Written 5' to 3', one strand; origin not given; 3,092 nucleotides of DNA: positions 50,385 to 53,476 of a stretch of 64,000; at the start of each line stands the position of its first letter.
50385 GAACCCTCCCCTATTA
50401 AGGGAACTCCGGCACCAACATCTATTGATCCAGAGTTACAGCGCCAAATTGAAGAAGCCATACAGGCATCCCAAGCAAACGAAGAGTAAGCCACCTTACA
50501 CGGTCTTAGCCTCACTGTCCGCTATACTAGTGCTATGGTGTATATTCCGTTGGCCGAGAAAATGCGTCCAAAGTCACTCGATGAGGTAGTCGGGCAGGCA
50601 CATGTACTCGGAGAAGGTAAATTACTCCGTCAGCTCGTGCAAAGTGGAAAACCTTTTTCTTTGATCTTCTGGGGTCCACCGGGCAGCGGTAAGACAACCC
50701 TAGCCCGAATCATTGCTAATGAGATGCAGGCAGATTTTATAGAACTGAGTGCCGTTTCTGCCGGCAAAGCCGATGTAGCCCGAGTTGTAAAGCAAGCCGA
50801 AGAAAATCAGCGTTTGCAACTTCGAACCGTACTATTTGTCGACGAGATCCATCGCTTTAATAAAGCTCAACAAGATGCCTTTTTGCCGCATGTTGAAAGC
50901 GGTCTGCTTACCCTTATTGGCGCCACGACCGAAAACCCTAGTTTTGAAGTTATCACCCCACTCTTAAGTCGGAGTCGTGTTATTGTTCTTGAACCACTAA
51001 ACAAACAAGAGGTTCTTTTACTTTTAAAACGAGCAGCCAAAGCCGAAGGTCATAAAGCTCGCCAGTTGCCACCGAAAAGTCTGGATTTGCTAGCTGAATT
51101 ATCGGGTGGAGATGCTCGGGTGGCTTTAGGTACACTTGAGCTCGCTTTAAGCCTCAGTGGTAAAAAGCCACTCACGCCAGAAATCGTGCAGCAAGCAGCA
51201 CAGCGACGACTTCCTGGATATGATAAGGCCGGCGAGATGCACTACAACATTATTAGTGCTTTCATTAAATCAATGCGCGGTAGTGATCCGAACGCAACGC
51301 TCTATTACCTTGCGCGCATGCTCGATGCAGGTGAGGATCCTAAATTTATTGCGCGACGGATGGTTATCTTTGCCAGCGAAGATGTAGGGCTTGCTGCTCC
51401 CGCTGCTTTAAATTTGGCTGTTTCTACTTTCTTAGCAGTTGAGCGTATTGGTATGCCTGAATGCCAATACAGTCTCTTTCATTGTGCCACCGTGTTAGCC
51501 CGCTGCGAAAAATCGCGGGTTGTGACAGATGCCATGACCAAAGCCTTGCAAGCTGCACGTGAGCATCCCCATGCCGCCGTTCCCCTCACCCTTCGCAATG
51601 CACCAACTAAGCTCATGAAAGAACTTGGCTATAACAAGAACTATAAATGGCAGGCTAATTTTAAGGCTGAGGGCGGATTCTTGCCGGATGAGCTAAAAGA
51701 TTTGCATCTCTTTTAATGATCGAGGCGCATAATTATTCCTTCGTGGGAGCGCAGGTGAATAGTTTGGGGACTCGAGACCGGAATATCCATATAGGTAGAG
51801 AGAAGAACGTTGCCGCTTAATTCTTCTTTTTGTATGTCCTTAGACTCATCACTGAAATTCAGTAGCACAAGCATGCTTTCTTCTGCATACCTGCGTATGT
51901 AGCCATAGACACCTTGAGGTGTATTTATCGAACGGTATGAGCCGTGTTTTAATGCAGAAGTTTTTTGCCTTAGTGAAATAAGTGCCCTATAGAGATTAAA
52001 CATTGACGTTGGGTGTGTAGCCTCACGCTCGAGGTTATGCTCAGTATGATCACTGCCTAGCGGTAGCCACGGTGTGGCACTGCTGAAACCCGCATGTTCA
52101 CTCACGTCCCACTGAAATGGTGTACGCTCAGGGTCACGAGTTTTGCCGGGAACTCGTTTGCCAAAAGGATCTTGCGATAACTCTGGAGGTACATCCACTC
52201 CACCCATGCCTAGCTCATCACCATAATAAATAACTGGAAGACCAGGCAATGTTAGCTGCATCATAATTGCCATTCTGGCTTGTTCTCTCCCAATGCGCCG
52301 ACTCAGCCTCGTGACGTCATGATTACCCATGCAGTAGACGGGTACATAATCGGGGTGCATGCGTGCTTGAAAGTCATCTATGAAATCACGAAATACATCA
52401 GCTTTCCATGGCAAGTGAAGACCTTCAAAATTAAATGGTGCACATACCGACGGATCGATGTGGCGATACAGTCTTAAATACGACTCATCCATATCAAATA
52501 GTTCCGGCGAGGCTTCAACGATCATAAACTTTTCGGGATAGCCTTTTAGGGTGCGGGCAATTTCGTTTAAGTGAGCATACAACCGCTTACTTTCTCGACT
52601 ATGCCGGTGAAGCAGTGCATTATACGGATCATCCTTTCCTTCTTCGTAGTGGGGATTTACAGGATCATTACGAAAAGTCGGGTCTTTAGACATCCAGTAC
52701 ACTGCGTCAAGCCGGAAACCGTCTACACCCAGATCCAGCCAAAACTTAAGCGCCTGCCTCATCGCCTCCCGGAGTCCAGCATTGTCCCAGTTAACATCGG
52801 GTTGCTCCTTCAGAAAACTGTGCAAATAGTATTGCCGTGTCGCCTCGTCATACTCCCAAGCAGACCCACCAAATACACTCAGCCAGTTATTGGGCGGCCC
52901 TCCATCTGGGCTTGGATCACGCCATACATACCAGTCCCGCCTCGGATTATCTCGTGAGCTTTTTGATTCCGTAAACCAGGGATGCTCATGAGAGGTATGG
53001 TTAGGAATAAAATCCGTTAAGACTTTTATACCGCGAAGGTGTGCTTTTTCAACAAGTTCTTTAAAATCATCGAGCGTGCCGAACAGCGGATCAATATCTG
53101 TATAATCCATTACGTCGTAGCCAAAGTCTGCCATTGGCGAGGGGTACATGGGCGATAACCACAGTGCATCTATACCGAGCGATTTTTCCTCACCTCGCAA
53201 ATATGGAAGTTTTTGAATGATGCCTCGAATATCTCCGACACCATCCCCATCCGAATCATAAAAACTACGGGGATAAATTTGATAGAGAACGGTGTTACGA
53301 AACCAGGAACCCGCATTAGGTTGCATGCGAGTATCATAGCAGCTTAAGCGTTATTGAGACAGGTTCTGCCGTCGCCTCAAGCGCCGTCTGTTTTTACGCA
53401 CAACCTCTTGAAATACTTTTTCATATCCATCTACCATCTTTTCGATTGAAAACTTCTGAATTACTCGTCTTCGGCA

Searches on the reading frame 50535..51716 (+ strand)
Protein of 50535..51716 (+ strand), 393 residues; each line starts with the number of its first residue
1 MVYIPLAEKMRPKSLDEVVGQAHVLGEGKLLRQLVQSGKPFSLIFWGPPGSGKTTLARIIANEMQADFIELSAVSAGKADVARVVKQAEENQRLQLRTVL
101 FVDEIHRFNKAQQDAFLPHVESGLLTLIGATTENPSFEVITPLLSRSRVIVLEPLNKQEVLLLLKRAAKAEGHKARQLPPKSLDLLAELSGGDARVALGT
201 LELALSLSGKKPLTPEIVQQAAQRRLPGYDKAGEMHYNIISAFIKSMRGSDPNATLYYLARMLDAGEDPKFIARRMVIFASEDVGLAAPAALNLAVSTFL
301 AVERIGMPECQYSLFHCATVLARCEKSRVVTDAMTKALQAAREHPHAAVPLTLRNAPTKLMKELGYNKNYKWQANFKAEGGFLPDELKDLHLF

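Call 52: search_protein_families(library=pfam, proteins=[window:50535-51716:+], max_evalue=0.001)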
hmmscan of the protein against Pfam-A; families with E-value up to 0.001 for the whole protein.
window:50535-51716:+ (393 aa): 15 families
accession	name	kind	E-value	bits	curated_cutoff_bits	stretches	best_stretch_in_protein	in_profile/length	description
PF12002.13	MgsA_C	-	1.6e-50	171.8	27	1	249-389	1-144/167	MgsA AAA+ ATPase C terminal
PF16193.11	AAA_assoc_2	-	7.5e-23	81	34.3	1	176-248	5-81/81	AAA C-terminal domain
PF00004.35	AAA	-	4e-18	66.6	21.2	1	43-148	1-124/131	ATPase family associated with various cellular activities (AAA)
PF05496.18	RuvB_N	-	4.4e-16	59.5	27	1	10-126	1-114/159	Holliday junction DNA helicase RuvB P-loop domain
PF13191.12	AAA_16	-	4.2e-05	24.5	32.6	0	35-70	19-57/167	AAA ATPase domain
PF13401.12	AAA_22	-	4.6e-05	24.2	27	0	43-73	8-41/130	AAA domain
PF01078.27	Mg_chelatase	-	6.7e-05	22.8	20.3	0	34-74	17-60/207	Magnesium chelatase, subunit ChlI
PF13173.12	AAA_14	-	7.1e-05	23.3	27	1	43-161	5-129/129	AAA domain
PF20720.3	nSTAND3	-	0.00016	21.9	27.2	1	43-105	20-74/155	Novel STAND NTPase 3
PF07728.20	AAA_5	-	0.00042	20.8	22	0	43-120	2-90/139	AAA domain (dynein-related subfamily)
PF05673.19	DUF815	-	0.00053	19.6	23.8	1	32-110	45-120/249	Protein of unknown function (DUF815)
PF13604.12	AAA_30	-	0.00058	20.1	27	0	30-120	9-112/191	AAA domain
PF06414.18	Zeta_toxin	-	0.00064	19.6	22.3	0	35-68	11-46/199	Zeta toxin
PF13671.12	AAA_33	-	0.00076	20.2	27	0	44-80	3-39/143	AAA domain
PF06068.19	TIP49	-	0.00093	18.9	23.8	0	15-73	23-85/347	TIP49 P-loop domain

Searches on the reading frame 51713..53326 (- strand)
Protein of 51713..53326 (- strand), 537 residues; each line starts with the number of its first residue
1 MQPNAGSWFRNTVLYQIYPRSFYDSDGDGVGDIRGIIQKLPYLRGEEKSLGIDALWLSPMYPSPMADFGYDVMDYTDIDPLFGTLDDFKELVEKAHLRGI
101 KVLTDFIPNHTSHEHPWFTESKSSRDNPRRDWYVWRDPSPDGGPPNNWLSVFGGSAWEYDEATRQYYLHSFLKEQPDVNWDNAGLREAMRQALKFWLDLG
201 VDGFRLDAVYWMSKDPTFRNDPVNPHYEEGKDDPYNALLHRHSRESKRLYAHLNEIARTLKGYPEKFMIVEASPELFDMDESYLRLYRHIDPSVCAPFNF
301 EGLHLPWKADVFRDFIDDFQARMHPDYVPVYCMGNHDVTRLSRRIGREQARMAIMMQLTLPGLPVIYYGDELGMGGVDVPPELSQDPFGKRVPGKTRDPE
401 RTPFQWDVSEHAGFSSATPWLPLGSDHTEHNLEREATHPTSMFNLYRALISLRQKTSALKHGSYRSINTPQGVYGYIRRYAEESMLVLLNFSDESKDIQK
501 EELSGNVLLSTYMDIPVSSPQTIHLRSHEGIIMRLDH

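Call 52: search_protein_families(library=pfam, proteins=[window:51713-53326:-], max_evalue=0.001)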
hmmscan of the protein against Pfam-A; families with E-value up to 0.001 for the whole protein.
window:51713-53326:- (537 aa): 4 families
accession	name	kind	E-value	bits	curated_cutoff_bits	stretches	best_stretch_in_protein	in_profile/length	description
PF00128.31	Alpha-amylase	-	1.3e-124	417.2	22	1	16-462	1-446/446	Alpha amylase, catalytic domain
PF11941.14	DUF3459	-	2.3e-05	25.1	22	1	445-511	1-70/90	Domain of unknown function (DUF3459)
PF16657.11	Malt_amylase_C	-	5.7e-05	23.6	27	1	462-510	1-50/75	Maltogenic Amylase, C-terminal domain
PF23915.1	SusG_C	-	9.1e-05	23.1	27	1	473-532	1-62/62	Alpha-amylase SusG C-terminal domain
